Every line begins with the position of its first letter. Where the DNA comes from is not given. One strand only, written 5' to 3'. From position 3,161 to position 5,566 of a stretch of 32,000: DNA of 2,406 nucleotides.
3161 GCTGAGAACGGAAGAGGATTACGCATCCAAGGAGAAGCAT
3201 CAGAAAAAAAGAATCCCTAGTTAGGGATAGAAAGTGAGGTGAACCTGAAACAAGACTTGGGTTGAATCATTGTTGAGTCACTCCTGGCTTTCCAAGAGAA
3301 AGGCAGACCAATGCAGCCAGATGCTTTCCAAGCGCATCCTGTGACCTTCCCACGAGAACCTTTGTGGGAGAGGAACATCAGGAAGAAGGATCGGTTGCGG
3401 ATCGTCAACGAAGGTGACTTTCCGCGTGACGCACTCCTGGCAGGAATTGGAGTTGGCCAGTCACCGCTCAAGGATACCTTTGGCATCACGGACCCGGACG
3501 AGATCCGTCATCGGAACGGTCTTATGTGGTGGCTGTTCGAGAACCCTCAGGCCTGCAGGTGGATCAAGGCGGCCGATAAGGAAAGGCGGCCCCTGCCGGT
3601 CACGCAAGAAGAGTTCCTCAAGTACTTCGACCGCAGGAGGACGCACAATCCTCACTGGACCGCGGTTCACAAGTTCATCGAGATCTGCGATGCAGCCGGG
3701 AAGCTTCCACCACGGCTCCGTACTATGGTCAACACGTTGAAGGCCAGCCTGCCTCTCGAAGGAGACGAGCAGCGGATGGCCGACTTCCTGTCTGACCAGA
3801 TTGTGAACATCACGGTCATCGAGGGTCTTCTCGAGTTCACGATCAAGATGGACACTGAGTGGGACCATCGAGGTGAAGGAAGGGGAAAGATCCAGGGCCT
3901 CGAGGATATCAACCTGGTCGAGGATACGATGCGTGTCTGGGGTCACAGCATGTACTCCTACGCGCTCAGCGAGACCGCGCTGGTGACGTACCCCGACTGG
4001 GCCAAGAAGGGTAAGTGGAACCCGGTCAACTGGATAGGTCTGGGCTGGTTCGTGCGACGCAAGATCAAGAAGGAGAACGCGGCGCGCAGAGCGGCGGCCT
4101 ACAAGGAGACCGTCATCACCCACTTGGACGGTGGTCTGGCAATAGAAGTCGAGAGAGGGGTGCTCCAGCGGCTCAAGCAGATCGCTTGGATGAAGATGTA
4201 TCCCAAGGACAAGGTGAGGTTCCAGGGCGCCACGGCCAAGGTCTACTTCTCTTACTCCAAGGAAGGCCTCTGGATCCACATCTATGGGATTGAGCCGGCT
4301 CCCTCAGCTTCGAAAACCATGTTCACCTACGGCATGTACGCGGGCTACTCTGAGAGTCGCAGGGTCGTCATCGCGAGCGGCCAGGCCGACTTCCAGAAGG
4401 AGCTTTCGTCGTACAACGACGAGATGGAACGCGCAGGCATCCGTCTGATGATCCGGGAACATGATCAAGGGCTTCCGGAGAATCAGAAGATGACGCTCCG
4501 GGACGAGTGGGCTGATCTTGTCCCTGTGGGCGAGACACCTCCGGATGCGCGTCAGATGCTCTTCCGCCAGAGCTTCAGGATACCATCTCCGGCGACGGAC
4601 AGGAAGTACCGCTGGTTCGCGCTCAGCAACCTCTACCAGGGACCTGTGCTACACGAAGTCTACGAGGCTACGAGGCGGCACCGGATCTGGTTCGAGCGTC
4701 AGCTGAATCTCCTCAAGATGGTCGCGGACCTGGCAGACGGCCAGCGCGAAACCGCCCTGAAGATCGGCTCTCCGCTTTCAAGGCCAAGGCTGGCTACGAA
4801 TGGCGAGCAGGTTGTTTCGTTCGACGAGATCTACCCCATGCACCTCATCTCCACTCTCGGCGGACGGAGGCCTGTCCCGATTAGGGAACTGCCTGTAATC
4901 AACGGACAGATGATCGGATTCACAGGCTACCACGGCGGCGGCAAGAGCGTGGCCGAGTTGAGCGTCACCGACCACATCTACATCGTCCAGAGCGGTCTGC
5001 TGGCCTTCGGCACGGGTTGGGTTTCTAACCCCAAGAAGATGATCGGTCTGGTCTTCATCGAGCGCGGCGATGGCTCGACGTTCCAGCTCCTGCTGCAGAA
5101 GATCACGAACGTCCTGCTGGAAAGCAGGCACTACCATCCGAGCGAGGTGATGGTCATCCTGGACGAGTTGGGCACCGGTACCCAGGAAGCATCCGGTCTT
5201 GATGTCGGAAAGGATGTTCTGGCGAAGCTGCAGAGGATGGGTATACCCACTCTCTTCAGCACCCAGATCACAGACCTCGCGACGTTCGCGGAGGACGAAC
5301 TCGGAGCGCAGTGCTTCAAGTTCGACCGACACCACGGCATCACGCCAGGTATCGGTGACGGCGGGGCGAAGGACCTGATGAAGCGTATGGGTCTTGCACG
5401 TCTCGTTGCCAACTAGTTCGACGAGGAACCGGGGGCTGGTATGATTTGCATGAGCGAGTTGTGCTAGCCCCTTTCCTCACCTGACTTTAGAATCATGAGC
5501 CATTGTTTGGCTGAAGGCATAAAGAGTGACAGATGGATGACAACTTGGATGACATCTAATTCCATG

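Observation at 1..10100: Abrupt switch from diderm-bacterial, GC-rich DNA to archaeal, AT-rich DNA next to an IS200 element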

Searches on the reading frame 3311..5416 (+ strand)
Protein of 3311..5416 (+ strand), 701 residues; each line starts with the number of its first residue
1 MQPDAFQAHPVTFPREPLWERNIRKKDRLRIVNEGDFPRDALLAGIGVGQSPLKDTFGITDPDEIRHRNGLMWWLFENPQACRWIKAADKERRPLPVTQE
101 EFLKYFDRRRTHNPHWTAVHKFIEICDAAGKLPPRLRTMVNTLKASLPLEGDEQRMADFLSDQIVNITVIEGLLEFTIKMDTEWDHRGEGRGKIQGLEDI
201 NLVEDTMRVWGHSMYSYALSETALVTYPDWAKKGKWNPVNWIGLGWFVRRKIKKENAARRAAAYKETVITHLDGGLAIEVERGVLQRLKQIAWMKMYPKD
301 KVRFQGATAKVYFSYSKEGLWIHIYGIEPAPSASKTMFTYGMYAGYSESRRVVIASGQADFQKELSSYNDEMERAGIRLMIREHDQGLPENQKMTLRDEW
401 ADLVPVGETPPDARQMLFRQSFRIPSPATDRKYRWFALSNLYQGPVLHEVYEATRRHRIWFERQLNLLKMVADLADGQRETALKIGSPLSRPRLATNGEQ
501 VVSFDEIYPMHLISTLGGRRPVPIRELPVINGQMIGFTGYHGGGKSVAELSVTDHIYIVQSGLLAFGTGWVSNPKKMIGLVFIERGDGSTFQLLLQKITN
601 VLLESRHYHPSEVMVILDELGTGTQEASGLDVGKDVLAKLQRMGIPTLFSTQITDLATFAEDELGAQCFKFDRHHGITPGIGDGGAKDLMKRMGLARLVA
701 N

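Call 5: search_protein_families(library=pfam, proteins=[window:3311-5416:+], max_evalue=0.01)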
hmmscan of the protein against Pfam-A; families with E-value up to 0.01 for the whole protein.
window:3311-5416:+ (701 aa): 1 family
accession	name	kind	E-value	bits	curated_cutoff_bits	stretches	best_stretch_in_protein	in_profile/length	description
PF00488.27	MutS_V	-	1.9e-05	25.2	30.2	1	588-670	58-137/188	MutS domain V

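Call 6: search_protein_families(library=ncbifam, proteins=[window:3311-5416:+], max_evalue=0.01)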
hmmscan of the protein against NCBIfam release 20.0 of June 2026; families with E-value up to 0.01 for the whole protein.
window:3311-5416:+ (701 aa): 3 families
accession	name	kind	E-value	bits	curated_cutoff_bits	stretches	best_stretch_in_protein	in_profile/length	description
NF003810.1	PRK05399.1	equivalog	0.00061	18.6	480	1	589-670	662-742/793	DNA mismatch repair protein MutS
TIGR01069.2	mutS2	equivalog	0.0017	16.8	400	1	589-671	389-469/790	endonuclease MutS2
TIGR01070.1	mutS1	equivalog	0.0078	14.6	641.7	0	589-661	653-722/840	DNA mismatch repair protein MutS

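Call 19: search_protein_families(library=phrogs, proteins=[window:3311-5416:+], max_evalue=0.01)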
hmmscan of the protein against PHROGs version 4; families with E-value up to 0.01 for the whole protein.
window:3311-5416:+ (701 aa): 2 families
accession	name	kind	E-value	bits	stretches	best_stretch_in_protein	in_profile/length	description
phrog_30120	-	unknown function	8.1e-05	21.9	1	535-674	345-487/858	-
phrog_8439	-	unknown function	0.0047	16.1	1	589-663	665-735/853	-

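Call 27: find_homologous_proteins(query=window:3311-5416:+)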
Query window:3311-5416:+ (701 aa): 2 proteins with E <= 0.001 among 8000 candidates.
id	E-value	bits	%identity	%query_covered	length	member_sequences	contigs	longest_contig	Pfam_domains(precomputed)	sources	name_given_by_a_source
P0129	0.0e+0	1566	100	96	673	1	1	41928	PF00488.28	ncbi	ncbi:MAG: hypothetical protein ABIE94_00305 [archaeon]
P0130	1.1e-160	554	40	100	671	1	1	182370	-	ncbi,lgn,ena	-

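Call 28: find_encoding_contigs(protein=P0130, flank=10000, max_places=4)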
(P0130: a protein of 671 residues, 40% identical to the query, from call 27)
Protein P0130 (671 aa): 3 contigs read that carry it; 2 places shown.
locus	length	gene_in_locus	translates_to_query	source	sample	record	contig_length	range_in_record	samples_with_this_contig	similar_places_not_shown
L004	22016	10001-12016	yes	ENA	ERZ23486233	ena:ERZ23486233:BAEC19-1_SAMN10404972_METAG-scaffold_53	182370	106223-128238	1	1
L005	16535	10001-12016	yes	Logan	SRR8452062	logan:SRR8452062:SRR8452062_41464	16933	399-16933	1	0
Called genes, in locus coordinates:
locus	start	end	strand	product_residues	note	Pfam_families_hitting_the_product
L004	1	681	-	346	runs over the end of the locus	-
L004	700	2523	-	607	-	PF00041:fn3 (faint), PF16656:Pur_ac_phosph_N, PF00932:LTD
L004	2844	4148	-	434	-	PF15892:BNR_4 (weak), PF13088:BNR_2 (weak)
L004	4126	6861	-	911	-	PF13506:Glyco_transf_21, PF00535:Glycos_transf_2, PF13641:Glyco_tranf_2_3, PF13632:Glyco_trans_2_3, PF13229:Beta_helix, PF05048:NosD, PF13229:Beta_helix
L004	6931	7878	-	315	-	PF02737:3HCDH_N (faint), PF03721:UDPG_MGDP_dh_N (weak), PF03807:F420_oxidored (faint), PF03721:UDPG_MGDP_dh_N, PF00984:UDPG_MGDP_dh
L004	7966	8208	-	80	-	-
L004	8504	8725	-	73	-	-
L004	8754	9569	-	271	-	PF00188:CAP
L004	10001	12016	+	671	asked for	-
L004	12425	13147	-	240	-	PF01261:AP_endonuc_2 (faint)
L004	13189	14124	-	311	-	PF26233:NicX, PF02073:Peptidase_M29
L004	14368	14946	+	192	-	-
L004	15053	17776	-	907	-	PF07963:N_methyl (faint), PF13385:Laminin_G_3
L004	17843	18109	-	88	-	-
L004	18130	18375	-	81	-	PF14697:Fer4_21 (faint), PF25160:LdpA_Fe-S-bd (faint), PF13237:Fer4_10 (weak), PF12797:Fer4_2 (faint), PF12837:Fer4_6 (faint), PF00037:Fer4 (faint), PF12838:Fer4_7, PF13187:Fer4_9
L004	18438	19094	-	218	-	PF01558:POR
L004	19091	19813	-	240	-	PF02775:TPP_enzyme_C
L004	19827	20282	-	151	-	PF27154:ORF11_beta (weak)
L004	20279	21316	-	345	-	PF01855:POR_N, PF02780:Transketolase_C (weak), PF17147:PFOR_II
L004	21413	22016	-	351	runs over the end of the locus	PF00871:Acetate_kinase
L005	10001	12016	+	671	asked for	-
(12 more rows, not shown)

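Call 44: list_cluster_members(proteins=[P0130, P0004, P0007, P0010, P0011, P0012, P0015, P0016, P0019, P0018])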
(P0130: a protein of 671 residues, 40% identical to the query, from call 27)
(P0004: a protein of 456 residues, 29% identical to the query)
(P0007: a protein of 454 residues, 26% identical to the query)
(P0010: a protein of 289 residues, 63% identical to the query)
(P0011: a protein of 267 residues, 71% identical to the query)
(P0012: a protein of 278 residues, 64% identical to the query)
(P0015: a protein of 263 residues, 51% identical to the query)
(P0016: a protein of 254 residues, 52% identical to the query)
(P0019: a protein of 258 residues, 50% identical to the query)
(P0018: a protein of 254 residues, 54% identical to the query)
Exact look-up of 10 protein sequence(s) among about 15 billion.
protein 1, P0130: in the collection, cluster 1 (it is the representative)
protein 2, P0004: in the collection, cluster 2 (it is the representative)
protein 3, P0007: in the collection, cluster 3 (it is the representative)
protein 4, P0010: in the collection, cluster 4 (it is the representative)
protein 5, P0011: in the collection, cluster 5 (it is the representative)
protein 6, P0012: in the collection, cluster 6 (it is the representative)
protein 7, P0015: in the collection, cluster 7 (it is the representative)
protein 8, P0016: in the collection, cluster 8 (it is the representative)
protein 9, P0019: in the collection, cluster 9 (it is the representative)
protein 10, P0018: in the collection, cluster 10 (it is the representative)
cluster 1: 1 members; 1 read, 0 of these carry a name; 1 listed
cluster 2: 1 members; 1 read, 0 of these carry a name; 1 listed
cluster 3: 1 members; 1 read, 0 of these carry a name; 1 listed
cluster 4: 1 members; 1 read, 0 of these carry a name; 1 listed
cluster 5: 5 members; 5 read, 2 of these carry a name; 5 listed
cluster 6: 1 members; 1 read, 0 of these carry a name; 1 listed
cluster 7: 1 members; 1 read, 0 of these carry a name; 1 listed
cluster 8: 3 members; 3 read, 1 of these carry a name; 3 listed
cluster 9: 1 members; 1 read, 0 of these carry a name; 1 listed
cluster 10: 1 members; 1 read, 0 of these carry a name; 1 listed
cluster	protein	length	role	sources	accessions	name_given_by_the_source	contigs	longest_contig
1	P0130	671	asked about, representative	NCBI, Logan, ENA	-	-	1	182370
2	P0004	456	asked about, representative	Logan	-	-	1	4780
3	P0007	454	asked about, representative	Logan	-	-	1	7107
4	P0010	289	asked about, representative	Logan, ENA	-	-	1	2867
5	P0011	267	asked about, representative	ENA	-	-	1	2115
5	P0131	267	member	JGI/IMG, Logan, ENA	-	phosphatidylglycerol:prolipoprotein diacylglycerol transferase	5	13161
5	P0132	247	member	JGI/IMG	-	phosphatidylglycerol:prolipoprotein diacylglycerol transferase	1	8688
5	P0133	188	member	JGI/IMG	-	-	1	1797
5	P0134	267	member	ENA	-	-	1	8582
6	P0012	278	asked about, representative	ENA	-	-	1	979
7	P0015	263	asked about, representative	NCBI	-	-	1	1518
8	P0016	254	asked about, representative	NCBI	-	-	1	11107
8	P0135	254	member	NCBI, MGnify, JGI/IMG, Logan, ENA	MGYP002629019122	CR=1 FL=1 | phosphatidylglycerol---prolipoprotein diacylglyceryl transferase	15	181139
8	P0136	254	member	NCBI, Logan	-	-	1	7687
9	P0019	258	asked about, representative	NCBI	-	-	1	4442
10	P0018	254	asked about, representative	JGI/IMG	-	-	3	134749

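Call 45: find_encoding_contigs(protein=P0131, flank=10000, max_places=6)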
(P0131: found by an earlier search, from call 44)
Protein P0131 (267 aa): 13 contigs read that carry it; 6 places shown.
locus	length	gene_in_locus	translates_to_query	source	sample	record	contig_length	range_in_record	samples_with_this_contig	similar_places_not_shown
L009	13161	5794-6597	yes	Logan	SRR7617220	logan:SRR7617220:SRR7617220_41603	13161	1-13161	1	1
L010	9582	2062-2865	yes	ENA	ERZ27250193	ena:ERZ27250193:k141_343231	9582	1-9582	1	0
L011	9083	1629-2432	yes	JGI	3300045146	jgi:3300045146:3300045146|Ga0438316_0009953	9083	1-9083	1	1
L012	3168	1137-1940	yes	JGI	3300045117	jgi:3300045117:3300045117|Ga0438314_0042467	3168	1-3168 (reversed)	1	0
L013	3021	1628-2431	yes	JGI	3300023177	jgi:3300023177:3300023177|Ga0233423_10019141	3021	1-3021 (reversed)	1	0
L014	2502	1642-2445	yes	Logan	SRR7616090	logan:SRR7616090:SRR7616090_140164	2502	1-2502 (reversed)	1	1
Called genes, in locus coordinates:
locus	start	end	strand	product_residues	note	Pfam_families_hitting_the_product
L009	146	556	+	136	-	-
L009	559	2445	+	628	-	PF01935:DUF87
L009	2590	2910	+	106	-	-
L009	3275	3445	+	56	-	-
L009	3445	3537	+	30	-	-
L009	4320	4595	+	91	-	-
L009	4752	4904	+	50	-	-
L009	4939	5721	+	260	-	-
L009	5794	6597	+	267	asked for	PF01790:LGT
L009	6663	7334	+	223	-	PF00121:TIM, PF05690:ThiG (weak)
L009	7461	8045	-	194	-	-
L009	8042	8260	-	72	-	-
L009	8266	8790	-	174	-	-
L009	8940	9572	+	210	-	PF01090:Ribosomal_S19e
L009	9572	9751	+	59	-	-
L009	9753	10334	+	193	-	-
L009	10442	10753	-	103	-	-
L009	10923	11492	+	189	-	PF00827:Ribosomal_L15e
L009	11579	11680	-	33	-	-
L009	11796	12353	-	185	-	PF04919:DUF655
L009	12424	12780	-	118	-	PF03874:RNA_pol_Rpb4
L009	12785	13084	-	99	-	PF01157:Ribosomal_L21e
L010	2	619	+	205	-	?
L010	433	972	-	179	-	-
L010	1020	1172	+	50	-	-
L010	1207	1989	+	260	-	-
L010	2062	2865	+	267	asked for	PF01790:LGT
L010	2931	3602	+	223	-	PF00121:TIM, PF05690:ThiG (weak)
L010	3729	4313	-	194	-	-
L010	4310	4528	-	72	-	-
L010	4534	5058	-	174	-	-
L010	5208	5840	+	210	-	PF01090:Ribosomal_S19e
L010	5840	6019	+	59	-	-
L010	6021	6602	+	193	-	-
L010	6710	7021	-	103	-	-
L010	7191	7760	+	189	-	PF00827:Ribosomal_L15e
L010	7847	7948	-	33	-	-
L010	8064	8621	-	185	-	PF04919:DUF655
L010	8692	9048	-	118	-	PF03874:RNA_pol_Rpb4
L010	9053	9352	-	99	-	PF01157:Ribosomal_L21e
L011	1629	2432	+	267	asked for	PF01790:LGT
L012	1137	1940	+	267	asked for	PF01790:LGT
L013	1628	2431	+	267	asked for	PF01790:LGT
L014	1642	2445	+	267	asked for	PF01790:LGT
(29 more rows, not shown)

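Call 54: find_encoding_contigs(protein=P0134, flank=10000, max_places=6)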
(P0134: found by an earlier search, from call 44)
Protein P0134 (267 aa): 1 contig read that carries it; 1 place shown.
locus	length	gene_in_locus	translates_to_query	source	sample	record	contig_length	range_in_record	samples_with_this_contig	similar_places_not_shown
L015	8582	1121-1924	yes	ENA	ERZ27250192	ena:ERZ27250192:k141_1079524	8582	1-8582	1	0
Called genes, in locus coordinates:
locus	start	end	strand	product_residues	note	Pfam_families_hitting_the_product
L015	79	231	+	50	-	-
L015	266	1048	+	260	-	-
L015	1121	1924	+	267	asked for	PF01790:LGT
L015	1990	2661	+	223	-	PF00121:TIM, PF05690:ThiG (weak)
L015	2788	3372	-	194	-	-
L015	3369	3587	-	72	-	-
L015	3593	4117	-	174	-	-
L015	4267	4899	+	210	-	PF01090:Ribosomal_S19e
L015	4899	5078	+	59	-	-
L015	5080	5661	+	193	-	-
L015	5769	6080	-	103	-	-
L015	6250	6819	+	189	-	PF00827:Ribosomal_L15e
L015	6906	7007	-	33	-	-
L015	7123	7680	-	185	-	PF04919:DUF655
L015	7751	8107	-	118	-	PF03874:RNA_pol_Rpb4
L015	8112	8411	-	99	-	PF01157:Ribosomal_L21e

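Call 55: find_related_loci(query=window:3311-5416:+, collection=viral_contigs, flank=10000)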
Query window:3311-5416:+ (701 aa) in viral_contigs; peptide patterns used: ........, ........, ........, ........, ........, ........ (x = any residue, [..] = any of these).
No stretch of DNA in the collection matches any of the patterns.

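Call 56: find_related_loci(query=L009:559-2445:+, collection=viral_contigs, flank=10000)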
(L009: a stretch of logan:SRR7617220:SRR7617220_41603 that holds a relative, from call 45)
Query L009:559-2445:+ (628 aa) in viral_contigs; peptide patterns used: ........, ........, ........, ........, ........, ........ (x = any residue, [..] = any of these).
5 stretches matched a pattern, but none encodes a relative of the query by tblastn (E <= 1e-3).

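Call 59: search_protein_families(library=pfam, proteins=[L010:17-619:+, L010:616-825:+, L009:4320-4595:+, L009:2590-2910:+, L009:140-556:+], max_evalue=0.1)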
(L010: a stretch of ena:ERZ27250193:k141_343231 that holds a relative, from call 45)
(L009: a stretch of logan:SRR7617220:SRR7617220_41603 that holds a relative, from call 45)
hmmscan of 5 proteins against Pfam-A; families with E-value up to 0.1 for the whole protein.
L010:17-619:+ (200 aa): 0 families

L010:616-825:+ (69 aa): 1 family
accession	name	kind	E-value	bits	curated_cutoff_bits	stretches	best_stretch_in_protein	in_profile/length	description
PF09626.15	DHC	-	0.0026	19.2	22.2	1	9-52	20-63/116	Dihaem cytochrome c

L009:4320-4595:+ (91 aa): 1 family
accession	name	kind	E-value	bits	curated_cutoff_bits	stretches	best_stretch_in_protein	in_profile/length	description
PF01381.28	HTH_3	-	0.078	13.5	23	0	40-81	7-48/55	Helix-turn-helix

L009:2590-2910:+ (106 aa): 0 families

L009:140-556:+ (138 aa): 3 families
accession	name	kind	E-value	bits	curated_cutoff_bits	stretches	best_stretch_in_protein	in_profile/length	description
PF01267.22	F-actin_cap_A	-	0.062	13.2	24.2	1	27-115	5-89/263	F-actin capping protein alpha subunit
PF12515.13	CaATP_NAI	-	0.095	12.7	25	0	99-119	14-34/45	Ca2+-ATPase N terminal autoinhibitory domain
PF01242.24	PTPS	-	0.099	13.1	22.4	0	25-107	36-117/121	6-pyruvoyl tetrahydropterin synthase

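Call 74: search_solved_structures(query=window:3311-5416:+, max_evalue=0.01)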
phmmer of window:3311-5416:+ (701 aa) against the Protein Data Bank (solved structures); distinct sequences matched with E-value up to 0.01: 2.
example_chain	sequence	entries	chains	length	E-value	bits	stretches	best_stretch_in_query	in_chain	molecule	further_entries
7vuf_B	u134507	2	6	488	0.00077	21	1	536-668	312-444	Endonuclease MutS2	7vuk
9kce_B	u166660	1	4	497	0.0038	18.7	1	518-662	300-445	Endonuclease MutS2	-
